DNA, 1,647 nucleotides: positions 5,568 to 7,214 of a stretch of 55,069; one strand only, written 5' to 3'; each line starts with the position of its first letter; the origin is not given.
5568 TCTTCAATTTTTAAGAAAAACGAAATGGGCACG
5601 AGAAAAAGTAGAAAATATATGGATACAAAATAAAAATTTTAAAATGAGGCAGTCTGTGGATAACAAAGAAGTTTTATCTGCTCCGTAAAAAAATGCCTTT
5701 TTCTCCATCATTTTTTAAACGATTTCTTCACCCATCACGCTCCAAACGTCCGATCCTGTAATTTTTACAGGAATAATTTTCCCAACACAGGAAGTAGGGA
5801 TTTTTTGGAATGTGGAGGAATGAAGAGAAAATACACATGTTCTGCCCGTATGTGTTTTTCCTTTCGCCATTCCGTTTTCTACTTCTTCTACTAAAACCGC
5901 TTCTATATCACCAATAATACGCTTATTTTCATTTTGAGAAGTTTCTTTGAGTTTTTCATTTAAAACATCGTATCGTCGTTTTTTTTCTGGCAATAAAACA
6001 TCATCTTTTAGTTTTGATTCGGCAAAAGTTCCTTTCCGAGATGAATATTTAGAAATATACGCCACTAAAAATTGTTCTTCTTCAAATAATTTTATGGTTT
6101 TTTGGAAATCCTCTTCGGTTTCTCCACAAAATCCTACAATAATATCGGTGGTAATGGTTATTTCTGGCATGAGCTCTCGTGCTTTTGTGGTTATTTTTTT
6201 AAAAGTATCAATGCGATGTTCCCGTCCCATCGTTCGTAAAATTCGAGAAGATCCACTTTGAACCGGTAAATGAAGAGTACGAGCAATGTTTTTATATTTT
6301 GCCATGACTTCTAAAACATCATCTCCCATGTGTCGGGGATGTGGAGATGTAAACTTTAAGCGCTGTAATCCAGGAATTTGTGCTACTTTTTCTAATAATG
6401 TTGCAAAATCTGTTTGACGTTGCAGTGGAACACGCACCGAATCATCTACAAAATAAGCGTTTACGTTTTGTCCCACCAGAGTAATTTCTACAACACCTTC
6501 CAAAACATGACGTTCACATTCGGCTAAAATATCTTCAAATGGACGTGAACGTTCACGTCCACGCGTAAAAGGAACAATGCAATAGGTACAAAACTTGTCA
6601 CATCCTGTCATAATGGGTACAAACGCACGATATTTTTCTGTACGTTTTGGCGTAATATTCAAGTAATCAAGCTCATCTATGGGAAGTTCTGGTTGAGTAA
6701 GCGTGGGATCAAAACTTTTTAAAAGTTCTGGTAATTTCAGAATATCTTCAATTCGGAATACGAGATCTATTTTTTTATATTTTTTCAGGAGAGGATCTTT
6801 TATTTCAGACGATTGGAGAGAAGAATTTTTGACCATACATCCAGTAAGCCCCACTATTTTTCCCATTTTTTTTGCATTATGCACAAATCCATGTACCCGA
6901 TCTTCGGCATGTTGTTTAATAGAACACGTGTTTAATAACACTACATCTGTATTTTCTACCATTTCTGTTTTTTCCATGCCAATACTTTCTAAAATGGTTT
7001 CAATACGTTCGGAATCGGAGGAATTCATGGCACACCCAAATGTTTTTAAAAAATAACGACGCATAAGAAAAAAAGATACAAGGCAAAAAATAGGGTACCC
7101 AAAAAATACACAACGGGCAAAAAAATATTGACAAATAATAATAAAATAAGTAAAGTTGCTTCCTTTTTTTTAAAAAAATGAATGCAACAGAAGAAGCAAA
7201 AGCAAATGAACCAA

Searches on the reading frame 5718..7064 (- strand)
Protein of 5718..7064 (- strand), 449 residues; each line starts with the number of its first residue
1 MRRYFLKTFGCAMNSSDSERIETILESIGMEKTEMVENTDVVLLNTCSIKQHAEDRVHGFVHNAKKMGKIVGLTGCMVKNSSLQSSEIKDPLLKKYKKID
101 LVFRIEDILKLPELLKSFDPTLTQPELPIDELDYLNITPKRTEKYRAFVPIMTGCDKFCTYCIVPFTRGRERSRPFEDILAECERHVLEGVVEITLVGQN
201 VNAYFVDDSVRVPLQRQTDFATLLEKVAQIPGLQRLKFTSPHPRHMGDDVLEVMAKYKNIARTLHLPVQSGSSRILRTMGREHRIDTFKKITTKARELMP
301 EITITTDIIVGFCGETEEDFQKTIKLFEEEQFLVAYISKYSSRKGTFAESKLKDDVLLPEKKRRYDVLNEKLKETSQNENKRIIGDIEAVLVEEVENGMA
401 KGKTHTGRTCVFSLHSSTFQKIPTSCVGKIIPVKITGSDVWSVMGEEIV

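Call 77: search_protein_families(library=pfam, proteins=[window:5718-7064:-], max_evalue=0.000001)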
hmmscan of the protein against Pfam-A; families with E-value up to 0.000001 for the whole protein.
window:5718-7064:- (449 aa): 2 families
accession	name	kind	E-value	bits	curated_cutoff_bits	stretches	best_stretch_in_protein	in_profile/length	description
PF04055.27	Radical_SAM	-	1.7e-27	97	29.5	1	149-326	1-165/166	Radical SAM superfamily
PF00919.26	UPF0004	-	2.3e-20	72.8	27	1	3-82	1-83/98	Uncharacterized protein family UPF0004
